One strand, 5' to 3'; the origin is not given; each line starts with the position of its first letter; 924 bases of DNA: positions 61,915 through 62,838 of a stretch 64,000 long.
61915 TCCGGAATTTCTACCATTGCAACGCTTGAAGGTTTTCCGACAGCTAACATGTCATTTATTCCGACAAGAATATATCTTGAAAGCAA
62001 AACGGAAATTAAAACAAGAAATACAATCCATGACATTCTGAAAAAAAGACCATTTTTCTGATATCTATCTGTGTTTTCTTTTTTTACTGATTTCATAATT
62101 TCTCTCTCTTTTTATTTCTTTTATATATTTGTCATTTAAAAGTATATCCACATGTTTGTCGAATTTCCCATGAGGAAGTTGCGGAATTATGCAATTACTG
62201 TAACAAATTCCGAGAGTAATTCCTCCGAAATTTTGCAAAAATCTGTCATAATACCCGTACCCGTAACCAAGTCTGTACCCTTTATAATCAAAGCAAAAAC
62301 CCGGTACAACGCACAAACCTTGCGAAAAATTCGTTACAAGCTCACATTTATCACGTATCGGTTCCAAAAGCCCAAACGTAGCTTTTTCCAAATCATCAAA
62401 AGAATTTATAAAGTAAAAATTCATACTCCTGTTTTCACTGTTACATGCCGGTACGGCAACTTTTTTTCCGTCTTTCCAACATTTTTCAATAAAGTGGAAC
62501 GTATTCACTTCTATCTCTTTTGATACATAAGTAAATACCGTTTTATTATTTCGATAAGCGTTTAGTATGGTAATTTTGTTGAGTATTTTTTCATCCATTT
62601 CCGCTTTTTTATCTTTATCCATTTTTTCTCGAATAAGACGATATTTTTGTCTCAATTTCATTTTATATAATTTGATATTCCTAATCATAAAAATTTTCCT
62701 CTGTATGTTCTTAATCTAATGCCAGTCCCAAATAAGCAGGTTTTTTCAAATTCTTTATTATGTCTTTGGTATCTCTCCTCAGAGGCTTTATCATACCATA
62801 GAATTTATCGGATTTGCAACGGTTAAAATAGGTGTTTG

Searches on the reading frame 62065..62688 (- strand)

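Call 3: search_protein_families(library=pfam, proteins=[window:62065-62688:-], max_evalue=1)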
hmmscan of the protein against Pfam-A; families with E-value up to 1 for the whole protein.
window:62065-62688:- (207 aa): 2 families
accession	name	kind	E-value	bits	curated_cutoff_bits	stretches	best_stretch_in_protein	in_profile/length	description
PF01812.26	5-FTHF_cyc-lig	-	1.1e-37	130.2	27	1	9-184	1-184/186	5-formyltetrahydrofolate cyclo-ligase family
PF06002.17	CST-I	-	0.019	14.9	25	1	26-100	160-231/295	Alpha-2,3-sialyltransferase (CST-I)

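Call 4: search_protein_families(library=ncbifam, proteins=[window:62065-62688:-], max_evalue=1)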
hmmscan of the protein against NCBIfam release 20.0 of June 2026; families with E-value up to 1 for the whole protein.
window:62065-62688:- (207 aa): 3 families
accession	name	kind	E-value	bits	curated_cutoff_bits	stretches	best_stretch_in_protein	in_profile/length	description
TIGR02727.1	MTHFS_bact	equivalog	5.5e-45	153.5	84.9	1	9-184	1-180/182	5-formyltetrahydrofolate cyclo-ligase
NF007661.0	PRK10333.1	equivalog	2.7e-14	53.4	343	1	4-158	6-161/198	5-formyltetrahydrofolate cyclo-ligase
NF010189.0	PRK13668.1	equivalog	0.28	10.7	221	1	7-69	118-175/267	hypothetical protein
